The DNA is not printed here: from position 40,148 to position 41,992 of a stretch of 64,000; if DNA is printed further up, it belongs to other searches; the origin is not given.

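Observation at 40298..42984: Three-gene ApbE flavinylation module with a membrane FAD/NAD(P) oxidoreductase: putative extracytosolic flavin-based electron transfer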

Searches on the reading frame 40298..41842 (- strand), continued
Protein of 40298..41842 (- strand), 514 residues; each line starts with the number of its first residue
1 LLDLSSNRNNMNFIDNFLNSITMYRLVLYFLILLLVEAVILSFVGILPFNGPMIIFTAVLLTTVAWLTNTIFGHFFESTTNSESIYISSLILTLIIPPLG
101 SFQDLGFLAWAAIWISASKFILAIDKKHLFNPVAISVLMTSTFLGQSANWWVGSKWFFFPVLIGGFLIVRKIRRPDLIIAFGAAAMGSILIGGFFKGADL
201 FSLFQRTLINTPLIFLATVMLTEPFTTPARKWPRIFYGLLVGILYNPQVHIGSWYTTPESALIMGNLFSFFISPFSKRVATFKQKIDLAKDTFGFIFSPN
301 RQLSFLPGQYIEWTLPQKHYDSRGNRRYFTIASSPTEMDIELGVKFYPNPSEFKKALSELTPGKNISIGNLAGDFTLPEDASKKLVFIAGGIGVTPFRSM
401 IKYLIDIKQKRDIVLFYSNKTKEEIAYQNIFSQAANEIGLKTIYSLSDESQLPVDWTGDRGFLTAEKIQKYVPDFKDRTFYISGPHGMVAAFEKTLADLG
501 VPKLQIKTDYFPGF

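Call 24: find_encoding_contigs(protein=P0003, flank=10000, max_places=2)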
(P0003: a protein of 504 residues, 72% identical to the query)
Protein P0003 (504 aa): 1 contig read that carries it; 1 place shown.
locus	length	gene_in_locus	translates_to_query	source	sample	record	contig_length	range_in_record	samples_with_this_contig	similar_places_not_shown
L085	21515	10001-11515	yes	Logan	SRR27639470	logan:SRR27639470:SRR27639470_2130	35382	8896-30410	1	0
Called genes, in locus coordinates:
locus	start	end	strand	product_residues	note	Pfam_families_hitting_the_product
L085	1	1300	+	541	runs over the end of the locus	PF00128:Alpha-amylase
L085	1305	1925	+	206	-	PF19335:HMBD, PF07291:MauE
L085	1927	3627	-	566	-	PF00128:Alpha-amylase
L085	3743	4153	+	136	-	PF01741:MscL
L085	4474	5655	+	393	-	PF00083:Sugar_tr, PF07690:MFS_1, PF13347:MFS_2, PF12832:MFS_1_like, PF06779:MFS_4, PF07690:MFS_1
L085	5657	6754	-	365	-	PF12385:Peptidase_C70 (faint), PF13529:Peptidase_C39_2, PF03412:Peptidase_C39, PF07719:TPR_2 (faint), PF14559:TPR_19 (faint)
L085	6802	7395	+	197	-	PF03734:YkuD (weak)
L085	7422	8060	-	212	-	PF13489:Methyltransf_23 (weak), PF13649:Methyltransf_25, PF13847:Methyltransf_31, PF08241:Methyltransf_11, PF08242:Methyltransf_12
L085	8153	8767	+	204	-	PF02589:LUD_dom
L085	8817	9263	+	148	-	PF04205:FMN_bind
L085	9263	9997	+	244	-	PF02424:ApbE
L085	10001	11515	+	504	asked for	PF00175:NAD_binding_1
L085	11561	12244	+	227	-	PF00072:Response_reg, PF00486:Trans_reg_C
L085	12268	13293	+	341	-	PF00512:HisKA, PF14501:HATPase_c_5 (weak), PF02518:HATPase_c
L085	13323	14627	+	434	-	PF25919:BSH_CusB (faint), PF25917:BSH_RND (weak), PF25990:Beta-barrel_YknX, PF25967:RND-MFP_C (weak), PF25975:CzcB_C, PF25989:YknX_C (weak)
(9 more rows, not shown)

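Call 25: find_encoding_contigs(protein=P0007, flank=10000, max_places=2)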
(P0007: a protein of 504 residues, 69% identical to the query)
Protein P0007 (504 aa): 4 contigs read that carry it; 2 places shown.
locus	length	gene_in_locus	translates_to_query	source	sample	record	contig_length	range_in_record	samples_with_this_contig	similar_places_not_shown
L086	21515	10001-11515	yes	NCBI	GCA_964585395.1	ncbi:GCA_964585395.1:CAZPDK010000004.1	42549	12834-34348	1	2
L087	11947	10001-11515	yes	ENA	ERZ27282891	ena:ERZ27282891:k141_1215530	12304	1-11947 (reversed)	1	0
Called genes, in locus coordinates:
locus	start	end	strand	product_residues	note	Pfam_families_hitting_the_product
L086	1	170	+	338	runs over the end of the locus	PF17773:UPF0176_N, PF00581:Rhodanese, PF12368:Rhodanese_C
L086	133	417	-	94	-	-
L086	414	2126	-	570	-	PF13231:PMT_2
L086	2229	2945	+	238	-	PF08713:DNA_alkylation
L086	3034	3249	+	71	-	-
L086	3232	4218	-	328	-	PF13088:BNR_2 (faint)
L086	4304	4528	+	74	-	-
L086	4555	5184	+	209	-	PF19335:HMBD, PF07291:MauE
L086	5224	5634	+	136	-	PF01741:MscL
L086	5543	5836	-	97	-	-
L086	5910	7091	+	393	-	PF00083:Sugar_tr, PF01306:LacY_symp, PF07690:MFS_1, PF13347:MFS_2, PF06779:MFS_4, PF12832:MFS_1_like, PF00083:Sugar_tr (weak), PF07690:MFS_1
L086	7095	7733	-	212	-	PF13489:Methyltransf_23, PF01728:FtsJ (faint), PF13649:Methyltransf_25, PF13847:Methyltransf_31, PF08241:Methyltransf_11, PF08242:Methyltransf_12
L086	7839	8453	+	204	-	PF02589:LUD_dom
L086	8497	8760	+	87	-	-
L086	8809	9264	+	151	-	PF04205:FMN_bind (weak)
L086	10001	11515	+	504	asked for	PF03116:NQR2_RnfD_RnfE (weak), PF00175:NAD_binding_1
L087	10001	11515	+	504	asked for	PF03116:NQR2_RnfD_RnfE (weak), PF00175:NAD_binding_1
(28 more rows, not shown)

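Call 30: search_solved_structures(query=A1, max_evalue=0.01, show_alignments=0)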
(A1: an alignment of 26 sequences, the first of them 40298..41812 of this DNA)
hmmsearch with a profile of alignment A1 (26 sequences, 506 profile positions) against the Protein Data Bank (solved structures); distinct sequences matched with E-value up to 0.01: 120 (the best 60 are shown).
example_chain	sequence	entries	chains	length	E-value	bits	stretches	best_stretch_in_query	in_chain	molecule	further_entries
7qty_A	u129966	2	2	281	4.5e-17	65.2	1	348-504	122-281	Na(+)-translocating NADH-quinone reductase subunit F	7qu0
7xk3_F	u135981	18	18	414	2.1e-16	62.9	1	347-505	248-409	Na(+)-translocating NADH-quinone reductase subunit F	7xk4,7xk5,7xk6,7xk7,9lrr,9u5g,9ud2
4u9u_A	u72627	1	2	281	2.3e-16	62.8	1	347-504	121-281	Na(+)-translocating NADH-quinone reductase subunit F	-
8ad4_A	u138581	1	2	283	2.4e-16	62.8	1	347-504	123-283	Na(+)-translocating NADH-quinone reductase subunit F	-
4uaj_A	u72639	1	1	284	2.4e-16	62.8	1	347-504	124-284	Na(+)-translocating NADH-quinone reductase subunit F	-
7qu3_A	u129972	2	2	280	4.2e-16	62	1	347-504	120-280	Na(+)-translocating NADH-quinone reductase subunit F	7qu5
8a1t_F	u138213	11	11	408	4.6e-16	61.8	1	347-504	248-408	Na(+)-translocating NADH-quinone reductase subunit F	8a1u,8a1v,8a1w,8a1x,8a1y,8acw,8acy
2r6h_A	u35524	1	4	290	5.7e-16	61.5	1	347-500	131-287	NADH:ubiquinone oxidoreductase, Na translocating, F subunit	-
2eix_A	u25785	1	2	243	5.8e-16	61.5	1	267-493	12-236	NADH-cytochrome b5 reductase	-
8ad3_A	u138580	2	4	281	1.3e-15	60.3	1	347-500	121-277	Na(+)-translocating NADH-quinone reductase subunit F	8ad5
4wqm_A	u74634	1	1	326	2e-13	53.1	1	267-501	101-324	Toluene-4-monooxygenase electron transfer component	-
7rom_A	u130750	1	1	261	2.7e-13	52.7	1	326-495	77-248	NADH-cytochrome b5 reductase 1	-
1cqx_A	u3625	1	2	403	2.8e-13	52.6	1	274-502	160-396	FLAVOHEMOPROTEIN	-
3ozu_A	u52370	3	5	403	4e-13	52.2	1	274-502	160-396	Flavohemoprotein | Flavohemoglobin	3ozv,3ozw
1cne_A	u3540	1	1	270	1.2e-12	50.6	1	364-490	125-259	NITRATE REDUCTASE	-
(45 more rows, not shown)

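Call 44: predict_structure(alignment_id=A3)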
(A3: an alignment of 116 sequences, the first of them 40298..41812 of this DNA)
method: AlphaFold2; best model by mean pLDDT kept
length: 504 residues; sequences in the alignment: 116
mean_pLDDT: 91.3   pTM: 0.83
mean pLDDT of the five models: 91.3, 90.9, 90.9, 90.9, 89.6
residues with pLDDT >= 90: 362; 70-90: 133; 50-70: 7; < 50: 2
segments of 3 or more residues with pLDDT < 50: none
pLDDT, mean of each block of 10 residues (from residue 1): 81 91 97 95 96 96 83 90 95 93 94 83 95 91 95 95 92 97 95 95 95 86 94 93 88 93 74 95 94 88 84 83 94 90 91 88 89 96 94 97 95 94 97 94 90 91 96 90 93 91 52
secondary structure, 60 per line:
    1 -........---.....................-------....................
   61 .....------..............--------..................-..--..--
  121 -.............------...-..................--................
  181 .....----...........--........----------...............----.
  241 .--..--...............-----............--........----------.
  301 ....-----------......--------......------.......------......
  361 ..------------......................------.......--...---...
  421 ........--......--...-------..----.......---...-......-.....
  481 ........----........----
elements in order: H2-9 H13-33 H41-65 H72-85 H94-111 H122-134 H145-162 H165-185 H190-200 H203-210 H221-235 H248-262 E268-279 E282-289 E300-304 E316-321 E330-335 H342-348 E355-362 E375-380 H381-396 E403-409 H418-428 E431-436 H455-461 E469-474 H476-488 E496-500
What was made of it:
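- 40298..41011 (-): C-terminal ferredoxin-NADP-reductase-type FAD/NAD(P)H domain (residues 268-504) of the fusion protein, predicted to be cytosolic. Full-length AF2 model: pLDDT 91.3, pTM 0.83 (call 44).
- Checked: The membrane domain has 10 helices in the model, not about 8 (call 44).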

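Call 46: fold_search(model_id=the predicted structure, library=pdb)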
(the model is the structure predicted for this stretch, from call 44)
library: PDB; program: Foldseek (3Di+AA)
matches with E <= 10: 1457; with E <= 0.001: 332
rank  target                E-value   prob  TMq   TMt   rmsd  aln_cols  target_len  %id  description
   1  6o0a                  5.2e-18  1.00  0.43  0.55  12.1       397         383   17  Crystal structure of flavohemoglobin from Malassezia yamatoensis with bound FAD and heme determined by iron SAD phasing (released 2019-03-06)
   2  1gvh                  8.8e-18  1.00  0.46  0.58  11.8       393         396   16  The X-ray structure of ferric Escherichia coli flavohemoglobin reveals an unespected geometry of the distal heme pocket (released 2002-08-06)
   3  5ogx                  1.1e-17  1.00  0.43  0.63   2.4       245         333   24  Crystal structure of Amycolatopsis cytochrome P450 reductase GcoB. (released 2018-07-04)
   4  8qta                  9.4e-17  1.00  0.40  0.49  16.6       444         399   17  Cryo-EM structure of Streptococcus pneumoniae NADPH oxidase F397A mutant in complex with NADPH (released 2024-07-24)
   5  7qty                  1.1e-16  1.00  0.43  0.74   3.2       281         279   26  X-ray structure of FAD domain of NqrF of Klebsiella pneumoniae (released 2022-02-09)
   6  4eh1_B                1.2e-16  1.00  0.42  0.85   2.7       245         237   20  Crystal Structure of the Flavohem-like-FAD/NAD Binding Domain of Nitric Oxide Dioxygenase from Vibrio cholerae O1 biov (released 2012-04-25)
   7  4g1v                  1.8e-16  1.00  0.42  0.53  11.5       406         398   15  X-ray structure of yeast flavohemoglobin (released 2012-11-14)
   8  4eh1_A                2.3e-16  1.00  0.42  0.86   2.3       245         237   20  Crystal Structure of the Flavohem-like-FAD/NAD Binding Domain of Nitric Oxide Dioxygenase from Vibrio cholerae O1 biov (released 2012-04-25)
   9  7qu3                  3.5e-16  1.00  0.42  0.72   4.1       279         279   24  X-ray structure of FAD domain of NqrF of Pseudomonas aeruginosa (released 2022-02-09)
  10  7qu5                  4.4e-16  1.00  0.42  0.73   4.0       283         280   25  X-ray structure of FAD domain of NqrF of Pseudomonas aeruginosa (released 2022-02-09)
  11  8qt6                  4.9e-16  1.00  0.40  0.49  15.2       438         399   18  Cryo-EM structure of Streptococcus pneumoniae NADPH oxidase (released 2024-07-24)
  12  4wqm                  1.1e-15  1.00  0.40  0.60   3.6       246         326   23  Structure of the toluene 4-monooxygenase NADH oxidoreductase T4moF, K270S K271S variant (released 2015-09-09)
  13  2r6h_D                1.3e-15  1.00  0.42  0.72   5.1       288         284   22  Crystal structure of the domain comprising the NAD binding and the FAD binding regions of the NADH:ubiquinone oxidored (released 2007-09-11)
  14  4g1b_A                1.3e-15  1.00  0.42  0.52  11.4       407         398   16  X-ray structure of yeast flavohemoglobin in complex with econazole (released 2012-11-14)
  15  8a1t_F                1.5e-15  1.00  0.42  0.52   4.7       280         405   25  Sodium pumping NADH-quinone oxidoreductase (released 2023-06-14)
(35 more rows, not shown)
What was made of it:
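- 40298..41011 (-): The best solved relatives are NqrF FAD/NADH domains (calls 30, 46).
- NqrF is the closest solved relative of the reductase domain (calls 30, 46).
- Tried and rejected: Hits to the FNR domain dominated it (call 46).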
